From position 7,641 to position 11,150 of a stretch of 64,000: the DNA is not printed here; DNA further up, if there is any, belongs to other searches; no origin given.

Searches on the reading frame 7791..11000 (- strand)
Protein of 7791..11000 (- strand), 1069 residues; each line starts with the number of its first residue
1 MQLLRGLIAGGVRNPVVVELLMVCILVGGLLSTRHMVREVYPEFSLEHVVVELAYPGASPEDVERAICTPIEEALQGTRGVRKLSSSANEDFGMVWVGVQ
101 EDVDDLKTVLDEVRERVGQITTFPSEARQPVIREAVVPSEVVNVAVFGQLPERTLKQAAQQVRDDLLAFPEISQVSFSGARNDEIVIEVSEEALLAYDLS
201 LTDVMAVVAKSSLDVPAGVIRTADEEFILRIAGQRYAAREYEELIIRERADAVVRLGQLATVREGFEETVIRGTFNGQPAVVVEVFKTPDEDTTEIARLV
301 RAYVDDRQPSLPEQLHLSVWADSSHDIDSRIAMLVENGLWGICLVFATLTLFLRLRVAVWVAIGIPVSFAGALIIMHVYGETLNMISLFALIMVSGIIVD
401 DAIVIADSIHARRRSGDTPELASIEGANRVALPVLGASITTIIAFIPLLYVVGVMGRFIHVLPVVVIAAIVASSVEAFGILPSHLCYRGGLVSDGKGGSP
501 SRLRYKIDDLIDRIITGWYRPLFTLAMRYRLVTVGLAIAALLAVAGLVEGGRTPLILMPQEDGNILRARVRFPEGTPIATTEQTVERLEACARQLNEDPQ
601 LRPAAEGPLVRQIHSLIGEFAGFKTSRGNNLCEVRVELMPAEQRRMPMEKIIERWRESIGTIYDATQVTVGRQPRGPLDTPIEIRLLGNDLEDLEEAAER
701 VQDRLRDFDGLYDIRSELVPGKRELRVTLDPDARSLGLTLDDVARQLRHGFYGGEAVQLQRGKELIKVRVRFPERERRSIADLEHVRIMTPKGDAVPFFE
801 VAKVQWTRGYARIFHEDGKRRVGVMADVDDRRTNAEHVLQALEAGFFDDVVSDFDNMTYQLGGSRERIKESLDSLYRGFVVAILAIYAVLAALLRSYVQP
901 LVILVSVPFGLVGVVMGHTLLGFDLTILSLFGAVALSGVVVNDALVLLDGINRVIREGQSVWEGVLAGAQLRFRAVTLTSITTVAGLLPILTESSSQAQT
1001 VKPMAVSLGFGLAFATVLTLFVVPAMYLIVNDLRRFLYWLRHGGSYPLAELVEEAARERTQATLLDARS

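Call 11: search_protein_families(library=pfam, proteins=[window:7791-11000:-], max_evalue=0.001)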
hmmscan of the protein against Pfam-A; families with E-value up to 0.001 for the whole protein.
window:7791-11000:- (1069 aa): 2 families
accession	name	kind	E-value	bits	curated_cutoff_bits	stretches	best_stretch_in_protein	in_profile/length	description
PF00873.25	ACR_tran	-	7.5e-169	564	28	1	12-1030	6-1020/1021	AcrB/AcrD/AcrF family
PF03176.21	MMPL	-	2.8e-05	23.7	20.5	0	879-1030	149-302/333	MMPL family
